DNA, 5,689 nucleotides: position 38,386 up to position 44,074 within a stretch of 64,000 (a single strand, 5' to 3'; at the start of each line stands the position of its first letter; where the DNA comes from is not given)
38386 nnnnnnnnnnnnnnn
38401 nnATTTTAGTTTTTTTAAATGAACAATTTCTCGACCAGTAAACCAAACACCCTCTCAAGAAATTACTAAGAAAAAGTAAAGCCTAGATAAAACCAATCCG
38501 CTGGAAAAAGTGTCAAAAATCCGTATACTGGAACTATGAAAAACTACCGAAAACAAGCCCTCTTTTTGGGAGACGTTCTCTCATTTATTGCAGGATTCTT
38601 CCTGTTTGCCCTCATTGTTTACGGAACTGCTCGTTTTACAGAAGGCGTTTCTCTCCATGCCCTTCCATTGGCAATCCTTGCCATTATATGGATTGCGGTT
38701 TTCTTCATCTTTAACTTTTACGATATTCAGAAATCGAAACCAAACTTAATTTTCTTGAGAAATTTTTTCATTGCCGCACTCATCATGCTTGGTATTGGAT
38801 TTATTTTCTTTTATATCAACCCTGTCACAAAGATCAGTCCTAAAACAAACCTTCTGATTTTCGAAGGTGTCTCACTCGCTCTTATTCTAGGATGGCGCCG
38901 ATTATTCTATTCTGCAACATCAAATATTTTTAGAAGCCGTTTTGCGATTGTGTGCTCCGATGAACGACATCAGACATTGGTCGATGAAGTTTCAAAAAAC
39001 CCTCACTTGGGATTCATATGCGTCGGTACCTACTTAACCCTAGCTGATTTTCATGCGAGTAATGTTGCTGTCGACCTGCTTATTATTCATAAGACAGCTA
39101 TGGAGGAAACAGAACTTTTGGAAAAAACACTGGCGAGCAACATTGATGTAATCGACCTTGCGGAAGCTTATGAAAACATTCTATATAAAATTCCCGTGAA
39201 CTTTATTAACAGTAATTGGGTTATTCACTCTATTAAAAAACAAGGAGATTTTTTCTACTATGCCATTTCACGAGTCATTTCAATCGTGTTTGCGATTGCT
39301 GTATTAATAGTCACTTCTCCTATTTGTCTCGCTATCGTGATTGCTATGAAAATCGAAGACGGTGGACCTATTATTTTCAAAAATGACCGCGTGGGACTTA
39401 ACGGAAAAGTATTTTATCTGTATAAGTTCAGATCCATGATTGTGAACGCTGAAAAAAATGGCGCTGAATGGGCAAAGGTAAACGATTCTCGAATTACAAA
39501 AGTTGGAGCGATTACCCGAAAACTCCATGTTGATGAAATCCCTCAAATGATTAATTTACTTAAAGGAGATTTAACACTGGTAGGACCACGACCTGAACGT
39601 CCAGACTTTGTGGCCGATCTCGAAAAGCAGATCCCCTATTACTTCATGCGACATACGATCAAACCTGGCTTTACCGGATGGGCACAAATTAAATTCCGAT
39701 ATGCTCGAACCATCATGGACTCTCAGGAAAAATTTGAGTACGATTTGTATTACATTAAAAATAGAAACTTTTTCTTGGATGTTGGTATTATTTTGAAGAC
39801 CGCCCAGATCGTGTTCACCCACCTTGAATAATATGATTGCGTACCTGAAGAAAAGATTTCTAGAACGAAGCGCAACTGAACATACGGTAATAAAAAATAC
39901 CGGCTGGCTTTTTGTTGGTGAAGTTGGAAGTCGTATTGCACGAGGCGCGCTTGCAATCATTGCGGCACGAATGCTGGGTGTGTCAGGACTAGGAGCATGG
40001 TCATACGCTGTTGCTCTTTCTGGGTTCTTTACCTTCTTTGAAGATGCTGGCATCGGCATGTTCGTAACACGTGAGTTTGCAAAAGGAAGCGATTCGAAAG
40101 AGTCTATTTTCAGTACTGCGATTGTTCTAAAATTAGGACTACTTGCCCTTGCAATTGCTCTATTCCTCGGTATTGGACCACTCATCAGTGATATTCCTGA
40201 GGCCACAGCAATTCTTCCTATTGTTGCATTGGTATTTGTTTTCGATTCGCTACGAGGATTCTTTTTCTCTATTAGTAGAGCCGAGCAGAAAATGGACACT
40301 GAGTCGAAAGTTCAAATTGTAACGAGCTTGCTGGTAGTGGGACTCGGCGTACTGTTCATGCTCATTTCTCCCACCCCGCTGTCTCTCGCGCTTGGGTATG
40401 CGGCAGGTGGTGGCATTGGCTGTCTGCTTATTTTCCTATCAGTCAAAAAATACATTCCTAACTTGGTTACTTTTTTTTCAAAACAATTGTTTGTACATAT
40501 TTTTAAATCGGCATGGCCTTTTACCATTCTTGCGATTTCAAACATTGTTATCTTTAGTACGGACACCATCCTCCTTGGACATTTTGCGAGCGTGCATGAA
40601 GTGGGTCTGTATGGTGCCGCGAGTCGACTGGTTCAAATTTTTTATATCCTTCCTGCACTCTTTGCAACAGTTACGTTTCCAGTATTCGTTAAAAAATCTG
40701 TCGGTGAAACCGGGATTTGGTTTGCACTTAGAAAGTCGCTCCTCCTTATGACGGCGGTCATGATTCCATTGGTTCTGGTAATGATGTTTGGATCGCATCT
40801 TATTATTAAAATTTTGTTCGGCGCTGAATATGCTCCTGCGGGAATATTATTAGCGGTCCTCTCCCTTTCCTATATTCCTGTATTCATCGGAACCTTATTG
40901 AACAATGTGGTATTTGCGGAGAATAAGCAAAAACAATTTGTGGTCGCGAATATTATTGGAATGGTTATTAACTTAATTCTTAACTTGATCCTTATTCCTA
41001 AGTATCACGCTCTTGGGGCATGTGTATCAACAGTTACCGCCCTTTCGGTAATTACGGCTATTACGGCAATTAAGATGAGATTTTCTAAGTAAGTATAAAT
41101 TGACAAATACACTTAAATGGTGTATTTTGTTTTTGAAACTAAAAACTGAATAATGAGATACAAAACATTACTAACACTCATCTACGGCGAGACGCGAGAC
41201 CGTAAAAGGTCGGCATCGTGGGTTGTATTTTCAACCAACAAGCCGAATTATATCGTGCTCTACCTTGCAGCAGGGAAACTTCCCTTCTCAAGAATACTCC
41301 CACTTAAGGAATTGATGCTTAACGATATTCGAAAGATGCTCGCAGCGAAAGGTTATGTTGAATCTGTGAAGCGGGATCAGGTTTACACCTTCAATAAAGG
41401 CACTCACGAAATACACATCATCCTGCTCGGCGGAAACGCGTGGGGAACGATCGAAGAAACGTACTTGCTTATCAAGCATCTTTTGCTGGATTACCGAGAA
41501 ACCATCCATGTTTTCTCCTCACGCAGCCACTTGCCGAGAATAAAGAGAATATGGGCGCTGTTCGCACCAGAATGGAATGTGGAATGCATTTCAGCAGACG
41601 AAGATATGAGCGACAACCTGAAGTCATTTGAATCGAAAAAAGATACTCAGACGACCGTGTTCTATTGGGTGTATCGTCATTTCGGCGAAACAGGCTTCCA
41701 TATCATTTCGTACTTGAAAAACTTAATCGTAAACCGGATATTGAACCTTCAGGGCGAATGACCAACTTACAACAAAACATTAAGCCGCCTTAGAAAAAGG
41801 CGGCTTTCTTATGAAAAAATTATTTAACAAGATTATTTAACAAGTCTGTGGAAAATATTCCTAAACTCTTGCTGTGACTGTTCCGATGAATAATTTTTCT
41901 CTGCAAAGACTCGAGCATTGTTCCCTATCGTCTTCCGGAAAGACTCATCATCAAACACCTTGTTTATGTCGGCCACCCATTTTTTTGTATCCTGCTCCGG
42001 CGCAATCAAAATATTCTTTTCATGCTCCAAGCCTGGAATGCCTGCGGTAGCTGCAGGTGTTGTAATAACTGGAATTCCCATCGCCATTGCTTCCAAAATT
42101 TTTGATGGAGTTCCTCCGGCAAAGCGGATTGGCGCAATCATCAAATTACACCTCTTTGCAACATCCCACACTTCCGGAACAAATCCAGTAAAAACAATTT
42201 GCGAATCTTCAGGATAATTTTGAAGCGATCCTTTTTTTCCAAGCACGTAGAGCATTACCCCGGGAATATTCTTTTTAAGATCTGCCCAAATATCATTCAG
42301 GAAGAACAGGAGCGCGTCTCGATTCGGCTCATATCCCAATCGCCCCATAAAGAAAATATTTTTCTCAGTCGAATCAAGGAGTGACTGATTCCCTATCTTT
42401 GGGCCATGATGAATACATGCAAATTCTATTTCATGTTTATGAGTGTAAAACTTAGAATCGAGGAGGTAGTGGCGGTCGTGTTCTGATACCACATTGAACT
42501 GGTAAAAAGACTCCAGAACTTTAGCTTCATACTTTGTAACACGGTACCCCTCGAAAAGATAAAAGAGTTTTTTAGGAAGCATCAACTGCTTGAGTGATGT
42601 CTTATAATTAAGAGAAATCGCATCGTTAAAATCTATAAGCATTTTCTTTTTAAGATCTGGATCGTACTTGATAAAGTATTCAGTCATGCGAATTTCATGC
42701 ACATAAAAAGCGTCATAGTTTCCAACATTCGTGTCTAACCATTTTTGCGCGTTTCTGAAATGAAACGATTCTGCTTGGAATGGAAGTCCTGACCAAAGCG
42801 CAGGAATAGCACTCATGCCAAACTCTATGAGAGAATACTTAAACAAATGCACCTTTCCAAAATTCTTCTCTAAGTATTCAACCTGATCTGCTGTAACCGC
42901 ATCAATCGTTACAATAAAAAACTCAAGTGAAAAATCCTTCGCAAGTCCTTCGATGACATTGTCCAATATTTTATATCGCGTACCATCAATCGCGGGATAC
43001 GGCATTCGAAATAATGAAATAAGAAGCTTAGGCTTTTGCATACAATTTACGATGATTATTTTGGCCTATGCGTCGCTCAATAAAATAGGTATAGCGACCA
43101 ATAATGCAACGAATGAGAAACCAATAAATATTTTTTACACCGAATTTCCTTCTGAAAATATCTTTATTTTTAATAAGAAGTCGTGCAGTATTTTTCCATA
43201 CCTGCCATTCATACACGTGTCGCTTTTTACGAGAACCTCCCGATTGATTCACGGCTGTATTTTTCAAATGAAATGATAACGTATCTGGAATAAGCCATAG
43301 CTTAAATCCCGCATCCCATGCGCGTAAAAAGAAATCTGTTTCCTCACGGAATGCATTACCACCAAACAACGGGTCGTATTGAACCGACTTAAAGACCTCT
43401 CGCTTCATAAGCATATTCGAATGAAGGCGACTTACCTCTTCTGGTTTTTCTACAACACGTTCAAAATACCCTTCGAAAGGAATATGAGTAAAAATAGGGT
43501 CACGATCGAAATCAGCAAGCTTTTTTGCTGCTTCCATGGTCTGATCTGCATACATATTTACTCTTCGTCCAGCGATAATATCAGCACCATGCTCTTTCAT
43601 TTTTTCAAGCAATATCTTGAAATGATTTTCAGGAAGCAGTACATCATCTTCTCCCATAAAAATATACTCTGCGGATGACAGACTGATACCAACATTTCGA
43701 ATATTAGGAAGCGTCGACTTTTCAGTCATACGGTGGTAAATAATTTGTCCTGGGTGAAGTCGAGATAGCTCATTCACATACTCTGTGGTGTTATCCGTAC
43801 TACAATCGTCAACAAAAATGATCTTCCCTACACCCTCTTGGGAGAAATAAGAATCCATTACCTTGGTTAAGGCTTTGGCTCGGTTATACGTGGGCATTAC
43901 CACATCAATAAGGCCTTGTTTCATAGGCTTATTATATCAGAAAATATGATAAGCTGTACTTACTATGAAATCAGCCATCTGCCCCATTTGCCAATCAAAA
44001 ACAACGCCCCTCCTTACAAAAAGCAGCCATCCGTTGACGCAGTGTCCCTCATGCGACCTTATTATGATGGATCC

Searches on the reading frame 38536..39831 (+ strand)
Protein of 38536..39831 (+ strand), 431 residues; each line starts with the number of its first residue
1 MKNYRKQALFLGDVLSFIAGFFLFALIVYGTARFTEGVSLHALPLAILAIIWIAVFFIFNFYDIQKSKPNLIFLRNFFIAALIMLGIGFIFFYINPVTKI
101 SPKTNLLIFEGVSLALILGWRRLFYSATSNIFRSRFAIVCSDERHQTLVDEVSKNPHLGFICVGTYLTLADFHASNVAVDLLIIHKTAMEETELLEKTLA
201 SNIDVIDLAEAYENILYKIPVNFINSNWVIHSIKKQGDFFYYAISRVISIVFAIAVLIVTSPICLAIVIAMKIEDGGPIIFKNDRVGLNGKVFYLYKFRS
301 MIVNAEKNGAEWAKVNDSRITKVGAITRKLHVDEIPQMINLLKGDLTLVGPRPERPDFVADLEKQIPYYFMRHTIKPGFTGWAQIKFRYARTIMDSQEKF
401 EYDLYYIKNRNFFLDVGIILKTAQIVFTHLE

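Call 68: search_protein_families(library=pfam, proteins=[window:38536-39831:+], max_evalue=0.001)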
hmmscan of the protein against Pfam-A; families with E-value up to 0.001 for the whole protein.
window:38536-39831:+ (431 aa): 1 family
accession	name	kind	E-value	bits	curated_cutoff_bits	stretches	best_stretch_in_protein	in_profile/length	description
PF02397.22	Bac_transf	-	4.7e-62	209.1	27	1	246-427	2-178/179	Bacterial sugar transferase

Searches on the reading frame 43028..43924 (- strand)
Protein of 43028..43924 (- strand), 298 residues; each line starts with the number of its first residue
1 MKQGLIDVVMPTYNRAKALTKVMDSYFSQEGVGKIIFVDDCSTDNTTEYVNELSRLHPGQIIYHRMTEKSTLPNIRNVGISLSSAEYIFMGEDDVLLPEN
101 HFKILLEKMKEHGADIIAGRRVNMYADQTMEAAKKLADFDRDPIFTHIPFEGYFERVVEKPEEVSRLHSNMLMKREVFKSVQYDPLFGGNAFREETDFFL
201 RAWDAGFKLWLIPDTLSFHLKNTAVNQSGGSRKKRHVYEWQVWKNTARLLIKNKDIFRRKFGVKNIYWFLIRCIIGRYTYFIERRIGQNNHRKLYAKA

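Call 68: search_protein_families(library=pfam, proteins=[window:43028-43924:-], max_evalue=0.001)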
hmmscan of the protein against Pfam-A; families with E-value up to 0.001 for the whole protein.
window:43028-43924:- (298 aa): 4 families
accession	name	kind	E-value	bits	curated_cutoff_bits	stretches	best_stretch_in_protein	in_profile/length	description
PF00535.33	Glycos_transf_2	-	1.4e-23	84.1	23.3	1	8-180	2-166/168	Glycosyl transferase family 2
PF10111.15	Glyco_tranf_2_2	-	9.5e-07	29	27.3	1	25-230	24-227/276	Glycosyltransferase like family 2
PF13632.12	Glyco_trans_2_3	-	2.5e-06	27.9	27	1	89-254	4-157/198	Glycosyl transferase family group 2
PF13641.12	Glyco_tranf_2_3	-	0.0002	21.9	27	1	6-226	3-218/230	Glycosyltransferase like family 2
